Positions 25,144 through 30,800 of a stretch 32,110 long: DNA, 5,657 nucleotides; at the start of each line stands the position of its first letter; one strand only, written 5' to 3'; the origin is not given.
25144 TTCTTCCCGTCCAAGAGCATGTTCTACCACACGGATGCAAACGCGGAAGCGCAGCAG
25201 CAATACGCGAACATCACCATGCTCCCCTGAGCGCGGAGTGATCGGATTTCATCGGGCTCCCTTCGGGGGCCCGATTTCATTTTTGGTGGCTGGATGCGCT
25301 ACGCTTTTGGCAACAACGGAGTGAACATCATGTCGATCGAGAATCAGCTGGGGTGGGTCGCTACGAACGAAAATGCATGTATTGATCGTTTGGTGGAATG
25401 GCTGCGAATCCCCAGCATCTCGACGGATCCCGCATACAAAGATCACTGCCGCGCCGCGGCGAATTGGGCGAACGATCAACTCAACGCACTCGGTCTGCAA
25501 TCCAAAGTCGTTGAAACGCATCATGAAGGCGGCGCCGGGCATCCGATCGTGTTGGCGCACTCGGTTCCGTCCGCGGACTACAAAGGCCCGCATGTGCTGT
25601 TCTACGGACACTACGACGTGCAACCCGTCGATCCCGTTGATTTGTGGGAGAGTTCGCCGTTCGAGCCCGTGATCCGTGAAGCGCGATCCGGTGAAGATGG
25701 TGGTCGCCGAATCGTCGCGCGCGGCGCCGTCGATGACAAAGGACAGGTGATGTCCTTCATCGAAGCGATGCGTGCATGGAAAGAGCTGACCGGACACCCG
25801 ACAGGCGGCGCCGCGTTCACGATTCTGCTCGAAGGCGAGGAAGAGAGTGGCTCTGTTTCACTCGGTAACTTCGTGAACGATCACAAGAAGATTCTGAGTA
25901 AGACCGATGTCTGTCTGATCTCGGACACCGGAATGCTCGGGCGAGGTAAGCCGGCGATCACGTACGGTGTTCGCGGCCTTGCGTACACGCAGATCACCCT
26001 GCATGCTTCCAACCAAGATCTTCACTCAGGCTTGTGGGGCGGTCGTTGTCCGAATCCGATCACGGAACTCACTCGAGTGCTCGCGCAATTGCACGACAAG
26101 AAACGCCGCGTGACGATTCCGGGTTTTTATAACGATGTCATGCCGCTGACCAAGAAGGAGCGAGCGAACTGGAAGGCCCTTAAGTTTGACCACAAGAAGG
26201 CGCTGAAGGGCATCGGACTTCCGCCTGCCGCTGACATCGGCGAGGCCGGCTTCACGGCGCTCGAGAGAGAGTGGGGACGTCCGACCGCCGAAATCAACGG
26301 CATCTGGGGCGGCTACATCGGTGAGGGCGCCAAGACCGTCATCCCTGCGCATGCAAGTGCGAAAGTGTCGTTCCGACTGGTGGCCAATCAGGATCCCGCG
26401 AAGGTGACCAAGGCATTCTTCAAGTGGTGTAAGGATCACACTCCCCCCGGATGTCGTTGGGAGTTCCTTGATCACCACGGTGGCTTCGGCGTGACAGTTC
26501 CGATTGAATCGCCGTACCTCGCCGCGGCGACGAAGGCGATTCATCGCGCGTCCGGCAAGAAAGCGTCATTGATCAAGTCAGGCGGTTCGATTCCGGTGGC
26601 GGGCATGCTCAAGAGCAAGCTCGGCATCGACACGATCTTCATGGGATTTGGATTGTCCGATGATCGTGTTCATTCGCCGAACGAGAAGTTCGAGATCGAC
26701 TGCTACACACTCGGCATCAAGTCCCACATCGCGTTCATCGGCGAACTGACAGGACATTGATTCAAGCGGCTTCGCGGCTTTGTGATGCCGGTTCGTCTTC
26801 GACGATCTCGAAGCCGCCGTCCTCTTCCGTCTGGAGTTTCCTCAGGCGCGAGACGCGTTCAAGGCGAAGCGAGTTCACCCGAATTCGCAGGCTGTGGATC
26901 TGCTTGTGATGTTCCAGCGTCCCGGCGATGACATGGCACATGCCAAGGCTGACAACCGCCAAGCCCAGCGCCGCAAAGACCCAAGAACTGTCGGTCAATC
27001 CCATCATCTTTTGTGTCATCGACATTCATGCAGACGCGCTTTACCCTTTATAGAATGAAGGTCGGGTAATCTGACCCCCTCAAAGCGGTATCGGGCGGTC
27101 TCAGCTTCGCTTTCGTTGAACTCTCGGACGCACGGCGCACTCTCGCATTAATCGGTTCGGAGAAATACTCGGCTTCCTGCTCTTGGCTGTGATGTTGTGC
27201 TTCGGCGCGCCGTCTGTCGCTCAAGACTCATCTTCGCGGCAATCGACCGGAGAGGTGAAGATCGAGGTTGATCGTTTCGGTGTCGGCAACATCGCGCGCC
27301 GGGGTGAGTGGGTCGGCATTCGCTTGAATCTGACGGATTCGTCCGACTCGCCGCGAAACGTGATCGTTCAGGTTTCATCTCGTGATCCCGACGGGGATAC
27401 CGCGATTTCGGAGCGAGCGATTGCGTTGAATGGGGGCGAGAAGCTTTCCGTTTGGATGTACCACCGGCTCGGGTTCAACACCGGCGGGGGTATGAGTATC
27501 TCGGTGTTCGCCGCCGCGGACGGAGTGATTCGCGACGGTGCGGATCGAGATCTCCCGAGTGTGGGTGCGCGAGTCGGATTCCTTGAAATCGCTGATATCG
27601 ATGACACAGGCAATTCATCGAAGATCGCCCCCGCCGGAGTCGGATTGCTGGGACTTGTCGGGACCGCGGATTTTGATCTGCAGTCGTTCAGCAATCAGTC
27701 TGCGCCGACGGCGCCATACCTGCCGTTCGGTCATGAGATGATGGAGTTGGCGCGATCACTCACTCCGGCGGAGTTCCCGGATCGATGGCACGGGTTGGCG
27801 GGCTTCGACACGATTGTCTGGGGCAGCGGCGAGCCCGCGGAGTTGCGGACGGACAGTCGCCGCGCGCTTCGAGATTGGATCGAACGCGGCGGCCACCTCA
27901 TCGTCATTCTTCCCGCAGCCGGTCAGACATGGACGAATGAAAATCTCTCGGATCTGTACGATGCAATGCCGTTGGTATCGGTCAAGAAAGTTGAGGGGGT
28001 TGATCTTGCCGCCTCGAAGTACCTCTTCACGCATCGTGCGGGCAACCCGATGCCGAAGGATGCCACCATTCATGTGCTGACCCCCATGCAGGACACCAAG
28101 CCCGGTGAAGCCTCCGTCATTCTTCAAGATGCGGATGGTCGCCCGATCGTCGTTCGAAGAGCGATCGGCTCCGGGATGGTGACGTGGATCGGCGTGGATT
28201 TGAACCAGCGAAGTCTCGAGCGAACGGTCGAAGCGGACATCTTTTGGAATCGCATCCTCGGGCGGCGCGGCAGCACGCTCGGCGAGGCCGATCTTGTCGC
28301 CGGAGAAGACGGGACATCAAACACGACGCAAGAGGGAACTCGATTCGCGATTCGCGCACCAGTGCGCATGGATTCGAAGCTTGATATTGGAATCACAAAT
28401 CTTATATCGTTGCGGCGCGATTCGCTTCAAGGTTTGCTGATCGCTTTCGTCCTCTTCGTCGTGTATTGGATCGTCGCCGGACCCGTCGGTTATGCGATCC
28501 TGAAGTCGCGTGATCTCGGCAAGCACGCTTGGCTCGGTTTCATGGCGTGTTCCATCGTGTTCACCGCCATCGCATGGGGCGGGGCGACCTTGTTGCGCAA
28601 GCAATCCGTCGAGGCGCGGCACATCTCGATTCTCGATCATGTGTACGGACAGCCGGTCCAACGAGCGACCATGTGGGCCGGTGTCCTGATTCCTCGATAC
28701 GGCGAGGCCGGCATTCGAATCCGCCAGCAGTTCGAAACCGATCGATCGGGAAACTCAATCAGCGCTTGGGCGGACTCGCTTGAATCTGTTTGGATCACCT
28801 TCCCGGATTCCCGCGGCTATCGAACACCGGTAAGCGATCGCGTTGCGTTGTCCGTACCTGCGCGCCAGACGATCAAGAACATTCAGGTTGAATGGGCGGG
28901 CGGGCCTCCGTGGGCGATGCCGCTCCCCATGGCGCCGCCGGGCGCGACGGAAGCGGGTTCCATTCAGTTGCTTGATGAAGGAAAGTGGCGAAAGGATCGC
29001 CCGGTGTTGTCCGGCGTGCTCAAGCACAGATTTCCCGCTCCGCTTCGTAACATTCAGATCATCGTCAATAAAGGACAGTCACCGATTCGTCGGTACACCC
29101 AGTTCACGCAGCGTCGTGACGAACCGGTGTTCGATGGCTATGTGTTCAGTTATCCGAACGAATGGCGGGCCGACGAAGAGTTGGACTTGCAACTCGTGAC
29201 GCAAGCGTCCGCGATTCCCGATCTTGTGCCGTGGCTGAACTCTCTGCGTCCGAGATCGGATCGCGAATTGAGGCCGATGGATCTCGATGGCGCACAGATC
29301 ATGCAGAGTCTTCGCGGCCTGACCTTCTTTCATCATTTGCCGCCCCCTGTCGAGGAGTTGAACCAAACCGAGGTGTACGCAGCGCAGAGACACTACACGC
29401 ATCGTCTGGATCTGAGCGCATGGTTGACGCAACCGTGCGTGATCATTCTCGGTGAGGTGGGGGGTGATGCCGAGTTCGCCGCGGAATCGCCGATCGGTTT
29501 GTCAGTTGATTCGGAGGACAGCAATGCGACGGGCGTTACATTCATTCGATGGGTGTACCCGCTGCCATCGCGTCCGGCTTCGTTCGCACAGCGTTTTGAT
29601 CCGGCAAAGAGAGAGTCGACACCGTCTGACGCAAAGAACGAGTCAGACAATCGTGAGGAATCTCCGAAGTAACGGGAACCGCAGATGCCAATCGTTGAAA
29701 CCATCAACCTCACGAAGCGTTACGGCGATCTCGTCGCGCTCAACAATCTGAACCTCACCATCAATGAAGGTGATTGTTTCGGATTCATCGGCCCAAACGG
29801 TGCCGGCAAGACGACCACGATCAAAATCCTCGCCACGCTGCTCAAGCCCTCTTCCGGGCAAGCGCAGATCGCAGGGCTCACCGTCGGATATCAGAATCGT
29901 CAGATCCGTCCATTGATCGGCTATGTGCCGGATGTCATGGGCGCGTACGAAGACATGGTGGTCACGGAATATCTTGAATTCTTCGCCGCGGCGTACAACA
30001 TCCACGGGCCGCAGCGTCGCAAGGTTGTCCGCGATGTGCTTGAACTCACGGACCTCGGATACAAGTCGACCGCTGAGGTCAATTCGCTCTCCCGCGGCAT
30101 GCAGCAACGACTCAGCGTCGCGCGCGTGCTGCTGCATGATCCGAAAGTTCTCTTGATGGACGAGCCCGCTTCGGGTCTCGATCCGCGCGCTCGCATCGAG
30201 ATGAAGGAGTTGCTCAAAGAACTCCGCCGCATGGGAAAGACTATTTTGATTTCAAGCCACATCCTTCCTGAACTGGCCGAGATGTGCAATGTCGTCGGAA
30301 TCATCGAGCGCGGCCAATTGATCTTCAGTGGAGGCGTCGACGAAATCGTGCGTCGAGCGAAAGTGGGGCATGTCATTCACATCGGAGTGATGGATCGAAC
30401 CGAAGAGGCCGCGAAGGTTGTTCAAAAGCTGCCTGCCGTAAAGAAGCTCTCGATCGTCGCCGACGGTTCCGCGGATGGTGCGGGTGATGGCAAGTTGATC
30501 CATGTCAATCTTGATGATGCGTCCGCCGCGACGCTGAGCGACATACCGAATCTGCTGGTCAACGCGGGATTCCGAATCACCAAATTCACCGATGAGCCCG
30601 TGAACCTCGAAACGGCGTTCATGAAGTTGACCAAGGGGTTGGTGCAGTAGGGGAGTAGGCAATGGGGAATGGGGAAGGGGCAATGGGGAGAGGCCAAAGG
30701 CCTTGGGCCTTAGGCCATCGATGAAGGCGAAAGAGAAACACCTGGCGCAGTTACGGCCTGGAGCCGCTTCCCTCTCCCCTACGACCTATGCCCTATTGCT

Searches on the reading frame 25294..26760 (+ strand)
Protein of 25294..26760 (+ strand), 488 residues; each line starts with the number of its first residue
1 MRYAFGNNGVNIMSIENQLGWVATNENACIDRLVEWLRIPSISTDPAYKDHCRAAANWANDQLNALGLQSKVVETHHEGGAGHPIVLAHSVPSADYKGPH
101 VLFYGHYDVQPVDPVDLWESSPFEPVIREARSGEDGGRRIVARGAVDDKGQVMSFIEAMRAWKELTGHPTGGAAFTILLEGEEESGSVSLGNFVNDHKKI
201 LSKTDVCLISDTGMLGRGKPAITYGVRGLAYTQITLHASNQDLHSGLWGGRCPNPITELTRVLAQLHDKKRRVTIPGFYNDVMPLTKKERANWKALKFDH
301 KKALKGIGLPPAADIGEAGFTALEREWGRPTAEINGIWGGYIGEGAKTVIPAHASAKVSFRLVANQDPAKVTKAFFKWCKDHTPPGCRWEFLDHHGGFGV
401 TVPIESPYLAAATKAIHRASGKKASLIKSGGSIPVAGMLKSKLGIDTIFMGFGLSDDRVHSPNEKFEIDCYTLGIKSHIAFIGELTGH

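Call 37: search_protein_families(library=pfam, proteins=[window:25294-26760:+])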
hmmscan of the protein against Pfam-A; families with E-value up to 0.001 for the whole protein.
window:25294-26760:+ (488 aa): 2 families
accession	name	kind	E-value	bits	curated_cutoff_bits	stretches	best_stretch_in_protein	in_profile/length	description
PF01546.33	Peptidase_M20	-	2.9e-26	93.1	24.6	1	102-482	1-204/206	Peptidase family M20/M25/M40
PF07687.19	M20_dimer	-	3.8e-20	72.3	21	1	224-386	1-106/107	Peptidase dimerisation domain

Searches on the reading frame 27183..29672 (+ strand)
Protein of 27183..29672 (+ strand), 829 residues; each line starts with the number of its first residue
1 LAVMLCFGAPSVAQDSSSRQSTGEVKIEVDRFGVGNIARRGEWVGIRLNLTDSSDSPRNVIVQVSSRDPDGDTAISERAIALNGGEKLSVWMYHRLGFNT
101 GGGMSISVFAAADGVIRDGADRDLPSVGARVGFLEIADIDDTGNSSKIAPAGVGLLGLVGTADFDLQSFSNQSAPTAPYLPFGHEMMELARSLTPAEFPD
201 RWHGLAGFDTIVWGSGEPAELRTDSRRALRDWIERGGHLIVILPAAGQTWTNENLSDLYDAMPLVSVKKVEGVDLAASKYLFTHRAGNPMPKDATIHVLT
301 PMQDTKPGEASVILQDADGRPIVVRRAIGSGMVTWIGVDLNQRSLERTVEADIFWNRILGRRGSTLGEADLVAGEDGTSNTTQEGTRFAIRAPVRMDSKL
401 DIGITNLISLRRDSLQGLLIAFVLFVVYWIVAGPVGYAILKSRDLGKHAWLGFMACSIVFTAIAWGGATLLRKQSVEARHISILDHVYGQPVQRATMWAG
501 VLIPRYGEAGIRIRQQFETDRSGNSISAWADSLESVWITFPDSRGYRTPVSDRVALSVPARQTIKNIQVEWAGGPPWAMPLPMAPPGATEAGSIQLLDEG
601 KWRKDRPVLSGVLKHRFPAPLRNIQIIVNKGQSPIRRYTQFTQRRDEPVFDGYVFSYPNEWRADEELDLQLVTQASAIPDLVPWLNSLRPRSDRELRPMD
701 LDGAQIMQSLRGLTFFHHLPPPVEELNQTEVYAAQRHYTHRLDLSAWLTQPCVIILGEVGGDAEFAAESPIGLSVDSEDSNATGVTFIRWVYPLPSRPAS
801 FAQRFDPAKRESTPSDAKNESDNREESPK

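Call 37: search_protein_families(library=pfam, proteins=[window:27183-29672:+])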
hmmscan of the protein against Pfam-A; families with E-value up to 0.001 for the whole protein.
window:27183-29672:+ (829 aa): 1 family
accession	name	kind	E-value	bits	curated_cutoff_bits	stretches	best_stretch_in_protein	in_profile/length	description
PF24157.1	DUF7408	-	2.3e-05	24.9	27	1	207-357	37-173/174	Domain of unknown function (DUF7408)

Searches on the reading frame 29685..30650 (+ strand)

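Call 37: search_protein_families(library=pfam, proteins=[window:29685-30650:+])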
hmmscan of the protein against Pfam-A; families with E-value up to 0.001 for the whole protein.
window:29685-30650:+ (321 aa): 3 families
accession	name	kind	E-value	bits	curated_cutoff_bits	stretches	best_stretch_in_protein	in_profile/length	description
PF00005.33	ABC_tran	-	3.8e-27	96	25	1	19-162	1-136/137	ABC transporter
PF13304.12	AAA_21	-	1.2e-12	49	27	1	132-197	235-302/304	AAA domain, putative AbiEii toxin, Type IV TA system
PF13401.12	AAA_22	-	1.6e-05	25.7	27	1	34-185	10-109/130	AAA domain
